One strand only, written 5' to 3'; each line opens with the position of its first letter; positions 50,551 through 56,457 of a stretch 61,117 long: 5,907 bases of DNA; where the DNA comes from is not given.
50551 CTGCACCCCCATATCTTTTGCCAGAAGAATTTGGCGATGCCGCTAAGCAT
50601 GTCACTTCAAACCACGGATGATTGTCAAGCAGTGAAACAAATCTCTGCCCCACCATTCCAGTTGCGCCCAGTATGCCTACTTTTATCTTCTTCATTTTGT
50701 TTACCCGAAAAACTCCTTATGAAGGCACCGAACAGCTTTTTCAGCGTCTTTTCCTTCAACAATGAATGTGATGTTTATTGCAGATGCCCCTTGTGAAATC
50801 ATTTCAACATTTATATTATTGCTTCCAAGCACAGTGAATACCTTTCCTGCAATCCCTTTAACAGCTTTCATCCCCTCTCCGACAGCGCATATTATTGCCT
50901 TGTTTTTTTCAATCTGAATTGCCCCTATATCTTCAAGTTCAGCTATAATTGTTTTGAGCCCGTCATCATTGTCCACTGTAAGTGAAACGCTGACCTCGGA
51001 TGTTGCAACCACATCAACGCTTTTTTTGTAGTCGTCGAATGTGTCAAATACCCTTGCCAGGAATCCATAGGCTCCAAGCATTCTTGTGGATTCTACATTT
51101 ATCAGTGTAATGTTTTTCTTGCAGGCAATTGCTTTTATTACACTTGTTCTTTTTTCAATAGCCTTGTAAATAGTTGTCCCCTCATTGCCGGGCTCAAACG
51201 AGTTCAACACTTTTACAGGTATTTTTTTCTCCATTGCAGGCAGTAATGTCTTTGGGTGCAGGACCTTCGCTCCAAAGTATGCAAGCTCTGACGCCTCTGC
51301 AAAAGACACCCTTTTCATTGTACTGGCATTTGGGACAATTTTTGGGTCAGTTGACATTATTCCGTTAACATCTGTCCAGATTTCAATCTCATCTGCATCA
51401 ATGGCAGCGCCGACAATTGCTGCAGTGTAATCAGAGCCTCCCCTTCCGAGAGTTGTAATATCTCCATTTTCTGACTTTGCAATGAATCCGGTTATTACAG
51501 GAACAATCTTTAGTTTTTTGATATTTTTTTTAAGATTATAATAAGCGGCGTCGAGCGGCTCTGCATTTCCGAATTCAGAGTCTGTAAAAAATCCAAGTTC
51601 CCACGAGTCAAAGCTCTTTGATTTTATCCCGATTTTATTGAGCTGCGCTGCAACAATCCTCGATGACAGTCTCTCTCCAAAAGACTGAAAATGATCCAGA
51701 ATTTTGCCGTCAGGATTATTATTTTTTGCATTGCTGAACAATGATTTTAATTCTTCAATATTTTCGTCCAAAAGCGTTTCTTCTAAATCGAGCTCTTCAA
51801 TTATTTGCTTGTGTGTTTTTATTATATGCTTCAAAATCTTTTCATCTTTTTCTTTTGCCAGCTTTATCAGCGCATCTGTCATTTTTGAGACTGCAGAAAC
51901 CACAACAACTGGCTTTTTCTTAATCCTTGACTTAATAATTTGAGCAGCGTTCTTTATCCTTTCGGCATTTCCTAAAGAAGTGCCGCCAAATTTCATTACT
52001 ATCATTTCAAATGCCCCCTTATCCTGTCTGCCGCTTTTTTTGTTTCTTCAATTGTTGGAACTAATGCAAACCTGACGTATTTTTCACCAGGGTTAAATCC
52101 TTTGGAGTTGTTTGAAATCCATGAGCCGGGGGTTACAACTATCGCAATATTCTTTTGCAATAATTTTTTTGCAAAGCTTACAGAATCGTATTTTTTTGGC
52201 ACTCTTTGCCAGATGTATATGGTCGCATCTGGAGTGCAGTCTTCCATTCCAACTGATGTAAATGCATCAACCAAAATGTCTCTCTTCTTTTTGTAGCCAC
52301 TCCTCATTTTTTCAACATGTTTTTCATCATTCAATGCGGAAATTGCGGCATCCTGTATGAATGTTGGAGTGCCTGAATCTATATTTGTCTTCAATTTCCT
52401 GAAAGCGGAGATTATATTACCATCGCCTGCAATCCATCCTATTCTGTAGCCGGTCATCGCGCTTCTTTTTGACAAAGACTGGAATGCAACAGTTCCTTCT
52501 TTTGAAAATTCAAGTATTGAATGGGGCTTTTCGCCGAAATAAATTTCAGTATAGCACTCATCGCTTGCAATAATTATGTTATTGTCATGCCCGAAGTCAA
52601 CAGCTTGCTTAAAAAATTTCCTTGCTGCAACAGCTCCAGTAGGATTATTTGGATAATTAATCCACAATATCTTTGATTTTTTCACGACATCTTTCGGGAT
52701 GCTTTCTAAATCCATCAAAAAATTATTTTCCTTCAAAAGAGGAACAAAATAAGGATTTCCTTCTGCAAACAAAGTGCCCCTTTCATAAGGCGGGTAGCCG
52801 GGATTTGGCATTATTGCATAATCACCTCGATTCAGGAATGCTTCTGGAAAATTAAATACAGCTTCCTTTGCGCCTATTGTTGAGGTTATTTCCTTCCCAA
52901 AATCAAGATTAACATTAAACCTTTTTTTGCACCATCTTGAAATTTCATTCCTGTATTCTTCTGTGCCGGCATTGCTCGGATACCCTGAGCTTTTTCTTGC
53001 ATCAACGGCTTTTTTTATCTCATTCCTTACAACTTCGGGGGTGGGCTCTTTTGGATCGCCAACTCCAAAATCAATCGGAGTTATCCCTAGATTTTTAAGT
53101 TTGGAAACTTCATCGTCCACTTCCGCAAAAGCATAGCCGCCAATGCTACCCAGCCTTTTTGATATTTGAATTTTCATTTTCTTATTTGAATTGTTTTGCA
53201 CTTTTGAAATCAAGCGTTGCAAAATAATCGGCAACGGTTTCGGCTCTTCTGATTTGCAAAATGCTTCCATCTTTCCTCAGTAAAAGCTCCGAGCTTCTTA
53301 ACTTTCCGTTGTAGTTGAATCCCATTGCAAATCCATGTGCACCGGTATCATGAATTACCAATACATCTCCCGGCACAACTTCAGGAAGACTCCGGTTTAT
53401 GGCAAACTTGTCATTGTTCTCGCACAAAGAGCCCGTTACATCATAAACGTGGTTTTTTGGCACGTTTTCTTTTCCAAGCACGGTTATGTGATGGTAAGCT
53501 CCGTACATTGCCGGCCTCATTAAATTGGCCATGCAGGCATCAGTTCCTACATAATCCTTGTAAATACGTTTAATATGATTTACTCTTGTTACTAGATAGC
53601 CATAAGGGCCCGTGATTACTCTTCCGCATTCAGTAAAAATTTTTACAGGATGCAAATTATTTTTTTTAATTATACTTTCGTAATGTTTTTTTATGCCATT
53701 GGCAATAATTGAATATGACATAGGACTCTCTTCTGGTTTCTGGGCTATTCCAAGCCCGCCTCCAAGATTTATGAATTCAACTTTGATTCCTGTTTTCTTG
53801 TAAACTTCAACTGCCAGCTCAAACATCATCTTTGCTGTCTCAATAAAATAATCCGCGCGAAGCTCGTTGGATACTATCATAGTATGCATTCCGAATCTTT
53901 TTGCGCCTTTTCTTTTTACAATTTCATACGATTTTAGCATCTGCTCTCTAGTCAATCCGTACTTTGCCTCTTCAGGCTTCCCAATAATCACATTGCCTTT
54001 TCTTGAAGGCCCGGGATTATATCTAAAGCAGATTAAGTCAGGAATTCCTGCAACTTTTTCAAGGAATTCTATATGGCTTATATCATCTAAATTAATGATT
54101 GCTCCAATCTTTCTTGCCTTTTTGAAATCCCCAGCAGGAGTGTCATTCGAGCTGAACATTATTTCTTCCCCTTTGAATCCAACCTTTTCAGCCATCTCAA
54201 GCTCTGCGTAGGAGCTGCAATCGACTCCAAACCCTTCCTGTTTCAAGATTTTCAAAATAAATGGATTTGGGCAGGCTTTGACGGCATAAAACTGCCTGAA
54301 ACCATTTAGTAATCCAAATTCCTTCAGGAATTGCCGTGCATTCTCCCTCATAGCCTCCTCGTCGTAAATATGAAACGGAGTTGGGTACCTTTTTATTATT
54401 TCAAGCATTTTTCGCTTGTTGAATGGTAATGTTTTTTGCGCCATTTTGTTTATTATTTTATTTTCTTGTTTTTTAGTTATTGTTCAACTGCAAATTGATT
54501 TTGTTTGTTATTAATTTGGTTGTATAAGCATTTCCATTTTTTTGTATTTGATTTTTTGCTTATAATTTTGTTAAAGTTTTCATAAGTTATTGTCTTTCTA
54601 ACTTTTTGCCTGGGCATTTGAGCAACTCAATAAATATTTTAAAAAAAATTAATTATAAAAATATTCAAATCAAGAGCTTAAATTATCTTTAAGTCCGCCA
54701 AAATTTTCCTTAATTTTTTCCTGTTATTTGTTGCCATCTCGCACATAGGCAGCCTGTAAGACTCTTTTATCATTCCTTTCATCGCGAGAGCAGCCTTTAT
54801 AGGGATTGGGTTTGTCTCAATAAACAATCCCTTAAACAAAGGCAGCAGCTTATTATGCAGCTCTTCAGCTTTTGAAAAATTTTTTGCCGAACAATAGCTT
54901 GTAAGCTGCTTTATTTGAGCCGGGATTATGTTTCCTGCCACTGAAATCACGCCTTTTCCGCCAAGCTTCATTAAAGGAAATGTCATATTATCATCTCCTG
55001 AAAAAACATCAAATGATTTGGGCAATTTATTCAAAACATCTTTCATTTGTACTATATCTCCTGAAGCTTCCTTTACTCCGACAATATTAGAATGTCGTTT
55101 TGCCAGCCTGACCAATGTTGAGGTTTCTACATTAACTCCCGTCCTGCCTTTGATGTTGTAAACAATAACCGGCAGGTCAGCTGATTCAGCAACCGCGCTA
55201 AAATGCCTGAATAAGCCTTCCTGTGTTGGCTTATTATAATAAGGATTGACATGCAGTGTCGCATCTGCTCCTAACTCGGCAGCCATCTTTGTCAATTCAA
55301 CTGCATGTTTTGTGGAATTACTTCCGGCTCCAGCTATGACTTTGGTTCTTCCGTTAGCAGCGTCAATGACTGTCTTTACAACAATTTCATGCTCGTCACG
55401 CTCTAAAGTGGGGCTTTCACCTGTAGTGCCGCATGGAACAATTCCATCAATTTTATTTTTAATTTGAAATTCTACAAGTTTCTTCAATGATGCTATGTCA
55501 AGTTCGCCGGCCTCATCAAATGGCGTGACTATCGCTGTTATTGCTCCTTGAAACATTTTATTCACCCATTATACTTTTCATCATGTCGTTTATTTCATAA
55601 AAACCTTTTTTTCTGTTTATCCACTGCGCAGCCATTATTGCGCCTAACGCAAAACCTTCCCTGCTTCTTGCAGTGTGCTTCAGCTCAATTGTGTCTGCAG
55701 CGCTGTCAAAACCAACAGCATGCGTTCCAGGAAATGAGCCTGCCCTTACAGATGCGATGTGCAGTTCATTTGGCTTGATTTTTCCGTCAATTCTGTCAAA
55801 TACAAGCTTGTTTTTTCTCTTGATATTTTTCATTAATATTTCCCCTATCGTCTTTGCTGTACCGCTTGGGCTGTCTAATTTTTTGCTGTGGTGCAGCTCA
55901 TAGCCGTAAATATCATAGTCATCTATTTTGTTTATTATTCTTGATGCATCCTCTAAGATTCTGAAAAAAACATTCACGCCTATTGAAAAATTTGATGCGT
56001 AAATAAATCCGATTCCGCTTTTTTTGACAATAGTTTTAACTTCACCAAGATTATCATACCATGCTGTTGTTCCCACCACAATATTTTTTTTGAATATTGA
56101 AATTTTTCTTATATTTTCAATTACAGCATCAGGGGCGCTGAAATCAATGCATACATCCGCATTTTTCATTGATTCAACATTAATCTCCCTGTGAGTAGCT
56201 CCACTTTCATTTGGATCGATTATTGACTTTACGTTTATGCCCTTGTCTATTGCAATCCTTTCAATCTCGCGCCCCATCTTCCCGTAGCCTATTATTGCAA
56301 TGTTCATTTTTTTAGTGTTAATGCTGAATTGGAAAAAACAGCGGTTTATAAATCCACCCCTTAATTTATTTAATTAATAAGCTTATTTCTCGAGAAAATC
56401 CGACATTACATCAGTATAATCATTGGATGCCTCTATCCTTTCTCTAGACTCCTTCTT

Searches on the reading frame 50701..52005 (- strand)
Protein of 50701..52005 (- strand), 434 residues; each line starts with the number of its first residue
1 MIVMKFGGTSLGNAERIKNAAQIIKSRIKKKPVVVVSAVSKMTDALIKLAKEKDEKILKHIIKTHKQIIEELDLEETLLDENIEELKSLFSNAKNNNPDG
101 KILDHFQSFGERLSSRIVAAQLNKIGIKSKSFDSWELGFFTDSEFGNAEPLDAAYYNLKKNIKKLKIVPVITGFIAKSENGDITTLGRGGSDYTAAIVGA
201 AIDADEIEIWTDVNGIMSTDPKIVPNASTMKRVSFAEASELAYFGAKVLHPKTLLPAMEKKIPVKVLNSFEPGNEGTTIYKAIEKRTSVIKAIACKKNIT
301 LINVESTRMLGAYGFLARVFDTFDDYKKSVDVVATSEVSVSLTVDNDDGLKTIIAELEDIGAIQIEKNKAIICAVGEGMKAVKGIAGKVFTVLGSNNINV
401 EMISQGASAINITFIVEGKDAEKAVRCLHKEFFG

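Call 15: search_protein_families(library=pfam, proteins=[window:50701-52005:-])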
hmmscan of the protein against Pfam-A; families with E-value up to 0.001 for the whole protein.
window:50701-52005:- (434 aa): 4 families
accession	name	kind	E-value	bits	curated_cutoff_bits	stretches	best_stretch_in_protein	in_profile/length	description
PF00696.33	AA_kinase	-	4.8e-54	184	24.9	1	1-268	2-234/234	Amino acid kinase family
PF22468.2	ACT_9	-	3.7e-33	113.5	27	2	372-432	1-61/61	ACT domain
PF13840.12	ACT_7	-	1.4e-10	41.3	27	1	365-430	2-65/65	ACT domain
PF01842.31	ACT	-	1.4e-09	38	27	1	382-431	10-64/66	ACT domain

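Call 38: search_protein_families(library=ncbifam, proteins=[window:50701-52005:-], max_evalue=0.01)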
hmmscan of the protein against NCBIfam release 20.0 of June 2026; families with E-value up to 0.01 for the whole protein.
window:50701-52005:- (434 aa): 28 families (the best 25 are shown)
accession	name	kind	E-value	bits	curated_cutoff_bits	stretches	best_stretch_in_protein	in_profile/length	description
NF006570.0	PRK09084.1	equivalog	4.9e-140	467.6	455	1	1-433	4-449/452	lysine-sensitive aspartokinase 3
NF004938.0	PRK06291.1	equivalog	3.9e-131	437.9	528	1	2-432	3-461/468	aspartate kinase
TIGR00657.1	asp_kinases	subfamily_domain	7.5e-126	420.8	208.7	1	1-433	3-441/442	aspartate kinase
TIGR00656.1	asp_kin_monofn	equivalog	8.6e-120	400.4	402.25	1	1-433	3-405/407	aspartate kinase, monofunctional class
NF006959.0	PRK09436.1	equivalog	2.2e-109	366.7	726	1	1-433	1-460/819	bifunctional aspartate kinase/homoserine dehydrogenase I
NF006540.0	PRK09034.1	equivalog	6.5e-92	308.5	434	1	1-433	1-449/454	aspartate kinase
NF006515.0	PRK08961.1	equivalog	3.3e-91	306.6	802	1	2-433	10-460/861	bifunctional aspartate kinase/diaminopimelate decarboxylase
NF005154.0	PRK06635.1-2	equivalog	1.3e-81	275.1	376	2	88-432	53-402/407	aspartate kinase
NF005155.0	PRK06635.1-4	equivalog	6.2e-80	269.2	346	2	92-432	55-401/407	aspartate kinase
NF006068.0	PRK08210.1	equivalog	2.4e-78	264.1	474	2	86-432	55-400/405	aspartate kinase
NF005656.0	PRK07431.1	equivalog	9.1e-72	242.4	657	4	85-286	49-249/587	aspartate kinase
NF004579.0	PRK05925.1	equivalog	2.8e-67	227.6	665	1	2-433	4-433/440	aspartate kinase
NF005159.0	PRK06635.2-3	equivalog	1.3e-66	225.3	379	2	82-428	46-401/406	aspartate kinase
NF005156.0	PRK06635.1-5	equivalog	2.8e-66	224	594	2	91-432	54-400/411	aspartate kinase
NF005153.0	PRK06635.1-1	equivalog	3.3e-65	220.7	585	2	83-432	47-405/421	aspartate kinase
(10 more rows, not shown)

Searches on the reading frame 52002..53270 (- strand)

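Call 15: search_protein_families(library=pfam, proteins=[window:52002-53270:-])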
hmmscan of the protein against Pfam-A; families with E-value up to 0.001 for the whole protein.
window:52002-53270:- (422 aa): 1 family
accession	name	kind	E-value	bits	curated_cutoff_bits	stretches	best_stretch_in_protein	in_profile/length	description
PF00155.27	Aminotran_1_2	-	2.6e-58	198.4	19.7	1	66-417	4-361/361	Aminotransferase class I and II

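Call 38: search_protein_families(library=ncbifam, proteins=[window:52002-53270:-], max_evalue=0.01)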
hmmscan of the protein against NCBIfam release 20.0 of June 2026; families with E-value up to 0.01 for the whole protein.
window:52002-53270:- (422 aa): 67 families (the best 25 are shown)
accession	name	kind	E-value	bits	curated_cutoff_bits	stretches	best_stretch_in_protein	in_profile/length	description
NF006756.0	PRK09276.1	subfamily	2.2e-129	431.8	507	1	34-419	2-384/387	LL-diaminopimelate aminotransferase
TIGR03540.1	DapC_direct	equivalog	4e-124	414.4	593.25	1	36-418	2-381/383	LL-diaminopimelate aminotransferase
TIGR03537.1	DapC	equivalog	8.3e-118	393.3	453.6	1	67-414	4-344/350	succinyldiaminopimelate transaminase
NF005815.0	PRK07681.1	equivalog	2.2e-89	300.3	545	1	32-418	1-383/399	LL-diaminopimelate aminotransferase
NF004611.0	PRK05942.1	equivalog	2.3e-89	300.1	628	1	34-418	6-387/394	aspartate aminotransferase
TIGR03538.1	DapC_gpp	equivalog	2.5e-89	299.9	474.6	1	40-418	5-392/395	succinyldiaminopimelate transaminase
NF005977.0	PRK08068.1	subfamily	9.5e-85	285.2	494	1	32-418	1-384/391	transaminase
NF005613.0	PRK07366.1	equivalog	1.1e-82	278.1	486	1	34-421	1-388/391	LL-diaminopimelate aminotransferase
NF004937.0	PRK06290.1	equivalog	2.3e-80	270.3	585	1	59-363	40-346/410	LL-diaminopimelate aminotransferase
NF006604.0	PRK09148.1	equivalog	1.9e-76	257.6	648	1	42-421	10-389/406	LL-diaminopimelate aminotransferase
NF006387.0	PRK08636.1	equivalog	3.8e-71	240.2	675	1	40-422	10-399/403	LL-diaminopimelate aminotransferase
NF006033.0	PRK08175.1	equivalog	3.8e-69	233.6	647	1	38-418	11-391/407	alanine transaminase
NF041364.1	GntC_guanitoxin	equivalog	9e-68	228.8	415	1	67-418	2-354/356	guanitoxin biosynthesis PLP-dependent (S)-gamma-hydroxy-L-arginine cyclodehydratase GntC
NF004494.0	PRK05839.1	equivalog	4.3e-63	213.3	485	1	63-419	24-370/376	succinyldiaminopimelate transaminase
NF041091.1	asp_aminotase_Arch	equivalog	5.9e-61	206.4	550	1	48-421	12-375/376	aspartate aminotransferase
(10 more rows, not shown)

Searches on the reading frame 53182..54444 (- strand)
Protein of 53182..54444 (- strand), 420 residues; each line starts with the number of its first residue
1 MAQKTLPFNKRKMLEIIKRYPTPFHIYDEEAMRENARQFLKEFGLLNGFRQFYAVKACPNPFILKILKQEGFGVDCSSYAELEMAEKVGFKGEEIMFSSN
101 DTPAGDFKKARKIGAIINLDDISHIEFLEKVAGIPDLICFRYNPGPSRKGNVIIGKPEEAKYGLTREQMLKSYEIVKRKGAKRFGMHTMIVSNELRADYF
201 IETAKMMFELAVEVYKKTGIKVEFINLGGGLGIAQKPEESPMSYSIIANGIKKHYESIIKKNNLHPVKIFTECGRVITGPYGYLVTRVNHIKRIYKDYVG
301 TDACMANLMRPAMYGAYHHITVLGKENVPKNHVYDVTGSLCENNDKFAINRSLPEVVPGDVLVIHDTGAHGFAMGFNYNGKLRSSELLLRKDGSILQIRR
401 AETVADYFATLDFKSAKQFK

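Call 15: search_protein_families(library=pfam, proteins=[window:53182-54444:-])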
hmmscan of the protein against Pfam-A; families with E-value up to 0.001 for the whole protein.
window:53182-54444:- (420 aa): 2 families
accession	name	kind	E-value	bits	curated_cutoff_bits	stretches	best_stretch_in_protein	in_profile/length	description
PF02784.22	Orn_Arg_deC_N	-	1.1e-31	110.5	23.4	1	32-278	4-246/247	Pyridoxal-dependent decarboxylase, pyridoxal binding domain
PF00278.28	Orn_DAP_Arg_deC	-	1.1e-19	71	23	1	214-368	5-95/95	Pyridoxal-dependent decarboxylase, C-terminal sheet domain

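Call 38: search_protein_families(library=ncbifam, proteins=[window:53182-54444:-], max_evalue=0.01)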
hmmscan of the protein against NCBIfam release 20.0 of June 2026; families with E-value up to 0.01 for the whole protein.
window:53182-54444:- (420 aa): 8 families
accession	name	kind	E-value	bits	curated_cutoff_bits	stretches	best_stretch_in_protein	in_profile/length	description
TIGR01048.1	lysA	equivalog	1.5e-88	297.1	297.9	1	7-409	10-414/417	diaminopimelate decarboxylase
NF006515.0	PRK08961.1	equivalog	4.1e-60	203.7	802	1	10-389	491-859/861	bifunctional aspartate kinase/diaminopimelate decarboxylase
TIGR03099.1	dCO2ase_PEP1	hypoth_equivalog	3e-38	131.9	478.45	1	9-382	11-391/398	pyridoxal-dependent decarboxylase, exosortase A system-associated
NF052544.1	OrLyDeCDokD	equivalog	8.2e-33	113.7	700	1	4-407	24-455/461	ornithine/lysine decarboxylase DokD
NF041039.1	FslC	exception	2.3e-17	62.9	500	1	9-395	15-409/418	rhizoferrin biosystnesis N-citrylornithine decarboxylase FslC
TIGR01273.1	speA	equivalog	2.5e-10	39.5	624.1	1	158-297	211-357/624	arginine decarboxylase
NF003763.0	PRK05354.1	equivalog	8e-10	37.9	369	1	157-298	218-366/636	biosynthetic arginine decarboxylase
TIGR01047.1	nspC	equivalog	7.3e-05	21.4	409.05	1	21-399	2-369/380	carboxynorspermidine decarboxylase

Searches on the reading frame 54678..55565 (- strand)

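Call 15: search_protein_families(library=pfam, proteins=[window:54678-55565:-])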
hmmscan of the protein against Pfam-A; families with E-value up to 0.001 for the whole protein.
window:54678-55565:- (295 aa): 1 family
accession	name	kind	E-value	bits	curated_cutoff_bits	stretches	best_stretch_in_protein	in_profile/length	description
PF00701.28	DHDPS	-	6.9e-100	333.9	22.1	1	5-290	2-287/289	Dihydrodipicolinate synthetase family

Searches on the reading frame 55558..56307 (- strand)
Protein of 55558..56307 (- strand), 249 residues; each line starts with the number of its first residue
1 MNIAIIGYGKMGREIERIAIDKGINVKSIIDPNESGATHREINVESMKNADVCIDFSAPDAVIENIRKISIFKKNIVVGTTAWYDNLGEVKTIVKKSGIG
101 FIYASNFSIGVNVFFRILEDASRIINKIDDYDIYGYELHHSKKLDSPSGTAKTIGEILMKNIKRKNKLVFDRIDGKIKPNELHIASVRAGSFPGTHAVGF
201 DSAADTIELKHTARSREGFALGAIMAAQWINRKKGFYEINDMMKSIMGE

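Call 15: search_protein_families(library=pfam, proteins=[window:55558-56307:-])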
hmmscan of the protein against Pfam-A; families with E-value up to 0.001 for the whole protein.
window:55558-56307:- (249 aa): 2 families
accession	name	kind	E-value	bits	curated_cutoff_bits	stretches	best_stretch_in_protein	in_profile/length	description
PF05173.19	DapB_C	-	1.3e-36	125.7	27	1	110-243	1-121/121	Dihydrodipicolinate reductase, C-terminus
PF01113.26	DapB_N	-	8.2e-16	58.7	25.6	1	1-107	1-124/124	Dihydrodipicolinate reductase, N-terminus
